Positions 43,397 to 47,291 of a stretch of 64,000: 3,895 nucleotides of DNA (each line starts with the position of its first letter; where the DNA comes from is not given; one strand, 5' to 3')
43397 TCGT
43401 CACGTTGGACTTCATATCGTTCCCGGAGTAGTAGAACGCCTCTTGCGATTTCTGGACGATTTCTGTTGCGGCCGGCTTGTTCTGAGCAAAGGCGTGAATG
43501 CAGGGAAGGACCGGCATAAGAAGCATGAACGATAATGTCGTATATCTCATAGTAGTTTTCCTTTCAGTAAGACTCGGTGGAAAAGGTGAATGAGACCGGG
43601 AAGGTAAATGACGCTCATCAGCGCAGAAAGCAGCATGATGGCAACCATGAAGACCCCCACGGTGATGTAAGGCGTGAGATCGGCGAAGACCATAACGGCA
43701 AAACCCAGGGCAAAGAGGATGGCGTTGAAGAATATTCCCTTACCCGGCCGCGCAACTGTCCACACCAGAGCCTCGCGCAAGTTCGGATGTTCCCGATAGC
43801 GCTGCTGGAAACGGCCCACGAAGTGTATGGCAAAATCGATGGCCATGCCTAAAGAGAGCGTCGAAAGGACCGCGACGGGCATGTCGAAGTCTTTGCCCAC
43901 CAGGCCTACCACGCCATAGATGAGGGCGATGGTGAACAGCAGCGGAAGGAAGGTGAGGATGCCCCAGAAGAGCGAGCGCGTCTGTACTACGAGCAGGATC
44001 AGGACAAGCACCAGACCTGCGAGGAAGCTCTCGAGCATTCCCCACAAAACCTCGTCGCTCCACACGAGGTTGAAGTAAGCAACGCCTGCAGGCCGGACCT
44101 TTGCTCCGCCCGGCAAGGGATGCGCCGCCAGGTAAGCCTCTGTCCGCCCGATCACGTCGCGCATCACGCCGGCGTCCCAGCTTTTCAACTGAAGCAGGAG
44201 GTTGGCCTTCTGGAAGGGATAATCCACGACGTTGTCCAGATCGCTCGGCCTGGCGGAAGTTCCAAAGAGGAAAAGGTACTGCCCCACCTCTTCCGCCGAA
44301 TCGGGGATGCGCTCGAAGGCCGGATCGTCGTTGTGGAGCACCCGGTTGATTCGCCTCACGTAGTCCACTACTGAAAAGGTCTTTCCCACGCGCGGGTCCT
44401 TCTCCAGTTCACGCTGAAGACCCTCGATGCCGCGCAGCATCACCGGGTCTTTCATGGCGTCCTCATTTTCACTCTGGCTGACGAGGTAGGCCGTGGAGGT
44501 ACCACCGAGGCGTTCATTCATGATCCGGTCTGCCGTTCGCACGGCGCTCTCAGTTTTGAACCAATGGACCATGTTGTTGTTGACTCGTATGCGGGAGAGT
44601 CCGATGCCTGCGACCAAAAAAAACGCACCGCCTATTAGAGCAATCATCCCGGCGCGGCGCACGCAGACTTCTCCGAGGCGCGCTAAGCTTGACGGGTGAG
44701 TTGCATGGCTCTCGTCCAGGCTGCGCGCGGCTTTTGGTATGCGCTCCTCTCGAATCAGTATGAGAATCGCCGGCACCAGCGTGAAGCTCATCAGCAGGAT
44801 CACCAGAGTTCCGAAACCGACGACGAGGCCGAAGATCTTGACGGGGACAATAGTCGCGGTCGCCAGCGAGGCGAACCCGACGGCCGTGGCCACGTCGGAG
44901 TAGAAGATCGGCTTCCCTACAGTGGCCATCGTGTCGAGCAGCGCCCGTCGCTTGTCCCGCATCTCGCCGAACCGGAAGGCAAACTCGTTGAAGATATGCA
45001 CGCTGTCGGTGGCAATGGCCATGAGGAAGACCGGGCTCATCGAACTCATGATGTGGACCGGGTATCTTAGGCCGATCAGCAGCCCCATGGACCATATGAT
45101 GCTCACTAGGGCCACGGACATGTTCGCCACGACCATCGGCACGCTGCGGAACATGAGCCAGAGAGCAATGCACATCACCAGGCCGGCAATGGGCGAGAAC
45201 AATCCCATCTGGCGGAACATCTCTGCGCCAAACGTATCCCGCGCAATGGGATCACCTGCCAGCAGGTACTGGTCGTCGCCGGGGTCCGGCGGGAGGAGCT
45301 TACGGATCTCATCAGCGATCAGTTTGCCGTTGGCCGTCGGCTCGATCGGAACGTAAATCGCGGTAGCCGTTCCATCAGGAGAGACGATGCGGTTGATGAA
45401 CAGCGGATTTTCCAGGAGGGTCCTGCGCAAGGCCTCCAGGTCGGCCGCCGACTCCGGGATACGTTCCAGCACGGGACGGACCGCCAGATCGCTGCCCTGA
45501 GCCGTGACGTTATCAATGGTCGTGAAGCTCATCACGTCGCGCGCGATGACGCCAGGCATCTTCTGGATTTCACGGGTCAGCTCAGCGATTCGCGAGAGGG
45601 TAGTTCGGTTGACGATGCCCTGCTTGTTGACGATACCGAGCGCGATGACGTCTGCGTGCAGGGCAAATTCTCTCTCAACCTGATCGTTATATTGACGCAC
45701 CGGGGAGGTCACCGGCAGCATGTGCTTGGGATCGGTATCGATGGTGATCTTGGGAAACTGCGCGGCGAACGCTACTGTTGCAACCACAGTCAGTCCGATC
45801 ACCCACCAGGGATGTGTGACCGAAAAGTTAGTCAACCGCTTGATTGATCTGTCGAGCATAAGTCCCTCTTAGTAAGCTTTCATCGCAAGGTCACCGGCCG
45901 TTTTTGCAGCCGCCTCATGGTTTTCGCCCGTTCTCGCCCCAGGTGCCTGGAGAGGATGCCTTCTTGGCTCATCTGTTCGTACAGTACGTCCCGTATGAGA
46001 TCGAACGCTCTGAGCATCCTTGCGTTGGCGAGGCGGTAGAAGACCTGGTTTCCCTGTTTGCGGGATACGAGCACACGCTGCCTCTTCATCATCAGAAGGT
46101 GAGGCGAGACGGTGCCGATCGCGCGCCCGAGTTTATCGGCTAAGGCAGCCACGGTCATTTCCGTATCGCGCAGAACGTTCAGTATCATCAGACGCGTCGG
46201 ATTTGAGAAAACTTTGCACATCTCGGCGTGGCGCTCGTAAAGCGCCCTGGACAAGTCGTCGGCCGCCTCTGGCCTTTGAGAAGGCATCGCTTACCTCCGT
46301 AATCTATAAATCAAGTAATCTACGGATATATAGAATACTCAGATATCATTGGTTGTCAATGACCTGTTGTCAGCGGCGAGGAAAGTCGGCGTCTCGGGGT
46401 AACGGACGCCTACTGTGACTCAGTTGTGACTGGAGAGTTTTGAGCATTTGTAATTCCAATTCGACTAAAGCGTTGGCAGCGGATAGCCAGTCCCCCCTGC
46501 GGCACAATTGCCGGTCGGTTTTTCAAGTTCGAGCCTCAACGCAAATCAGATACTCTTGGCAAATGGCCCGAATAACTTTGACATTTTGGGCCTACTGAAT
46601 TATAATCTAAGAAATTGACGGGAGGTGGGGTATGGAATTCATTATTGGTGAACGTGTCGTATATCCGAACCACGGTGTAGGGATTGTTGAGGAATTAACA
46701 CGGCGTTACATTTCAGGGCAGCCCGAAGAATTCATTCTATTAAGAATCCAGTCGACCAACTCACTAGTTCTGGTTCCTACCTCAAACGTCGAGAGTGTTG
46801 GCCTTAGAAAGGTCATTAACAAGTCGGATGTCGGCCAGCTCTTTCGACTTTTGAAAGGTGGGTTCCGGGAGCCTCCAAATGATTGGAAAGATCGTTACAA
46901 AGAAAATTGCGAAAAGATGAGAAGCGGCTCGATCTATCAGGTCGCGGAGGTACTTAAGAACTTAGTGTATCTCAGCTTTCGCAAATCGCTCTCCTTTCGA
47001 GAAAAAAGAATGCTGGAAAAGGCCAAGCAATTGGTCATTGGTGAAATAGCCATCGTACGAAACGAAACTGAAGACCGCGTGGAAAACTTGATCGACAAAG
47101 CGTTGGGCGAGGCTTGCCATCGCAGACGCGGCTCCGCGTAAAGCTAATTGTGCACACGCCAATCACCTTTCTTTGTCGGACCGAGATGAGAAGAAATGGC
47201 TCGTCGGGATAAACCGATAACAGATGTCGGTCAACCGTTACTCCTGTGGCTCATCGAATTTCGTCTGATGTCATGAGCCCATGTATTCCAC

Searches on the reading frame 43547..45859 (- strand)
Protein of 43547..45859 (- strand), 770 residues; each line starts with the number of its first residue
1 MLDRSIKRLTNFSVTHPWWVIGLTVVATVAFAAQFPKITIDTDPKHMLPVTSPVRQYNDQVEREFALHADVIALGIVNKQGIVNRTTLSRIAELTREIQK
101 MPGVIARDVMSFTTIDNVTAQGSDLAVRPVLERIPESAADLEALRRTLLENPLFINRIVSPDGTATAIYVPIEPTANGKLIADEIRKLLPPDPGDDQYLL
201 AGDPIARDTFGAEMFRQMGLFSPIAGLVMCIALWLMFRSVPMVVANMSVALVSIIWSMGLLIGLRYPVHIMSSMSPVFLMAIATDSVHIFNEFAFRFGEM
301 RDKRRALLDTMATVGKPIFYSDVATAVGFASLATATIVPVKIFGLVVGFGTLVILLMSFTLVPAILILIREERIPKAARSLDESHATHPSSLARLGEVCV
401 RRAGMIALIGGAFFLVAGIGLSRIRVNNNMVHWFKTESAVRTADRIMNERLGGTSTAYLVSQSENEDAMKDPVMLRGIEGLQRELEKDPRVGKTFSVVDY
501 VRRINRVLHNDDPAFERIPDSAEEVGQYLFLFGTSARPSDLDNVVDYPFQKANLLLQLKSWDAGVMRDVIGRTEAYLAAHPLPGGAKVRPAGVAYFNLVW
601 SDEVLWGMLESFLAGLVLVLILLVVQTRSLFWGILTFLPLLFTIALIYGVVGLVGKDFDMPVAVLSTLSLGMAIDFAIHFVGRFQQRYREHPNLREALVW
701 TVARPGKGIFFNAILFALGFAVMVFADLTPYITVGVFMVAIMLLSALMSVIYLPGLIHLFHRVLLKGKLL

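Call 11: search_protein_families(library=pfam, proteins=[window:43547-45859:-])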
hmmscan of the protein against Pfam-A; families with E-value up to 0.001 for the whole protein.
window:43547-45859:- (770 aa): 2 families
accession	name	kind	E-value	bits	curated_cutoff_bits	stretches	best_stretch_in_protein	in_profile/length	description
PF03176.21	MMPL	-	2.5e-33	115.8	20.5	2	80-402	39-329/333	MMPL family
PF12349.14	Sterol-sensing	-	0.00077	19.8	22.3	1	243-368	9-135/153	Sterol-sensing domain of SREBP cleavage-activation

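Call 58: search_protein_families(library=ncbifam, proteins=[window:43547-45859:-], max_evalue=0.001)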
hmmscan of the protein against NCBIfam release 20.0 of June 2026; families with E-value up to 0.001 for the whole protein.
window:43547-45859:- (770 aa): 5 families
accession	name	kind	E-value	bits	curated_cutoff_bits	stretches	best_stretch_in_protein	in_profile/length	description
TIGR00921.1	2A067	subfamily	1.3e-57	195.4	351.9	2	23-521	12-511/733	hydrophobe/amphiphile efflux-3 (HAE3) family transporter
TIGR00833.1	actII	subfamily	3.8e-42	144.6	874.7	3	215-495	172-453/910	MMPL family RND transporter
TIGR03480.1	HpnN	hypoth_equivalog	2.3e-29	102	751.85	3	222-467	275-513/862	hopanoid biosynthesis associated RND transporter like protein HpnN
NF052374.1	HopndTporHpnN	equivalog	1.4e-14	53.2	1100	1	220-370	276-427/858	hopanoid transporter HpnN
NF045600.2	BstA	equivalog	0.00032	18.7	1400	0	614-729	295-403/903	sterol transporter cytoplasmic membrane protein BstA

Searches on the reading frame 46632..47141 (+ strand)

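Call 12: search_protein_families(library=pfam, proteins=[window:46632-47141:+], max_evalue=0.01)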
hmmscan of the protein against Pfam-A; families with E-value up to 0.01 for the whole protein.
window:46632-47141:+ (169 aa): 2 families
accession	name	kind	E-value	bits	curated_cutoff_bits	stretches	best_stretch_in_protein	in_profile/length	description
PF21095.3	CarD_C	-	1.1e-28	99.5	23.1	1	70-155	2-87/87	CarD, C-terminal domain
PF02559.22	CarD_TRCF_RID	-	8.4e-14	51.8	23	1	3-62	1-57/57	CarD-like/TRCF RID domain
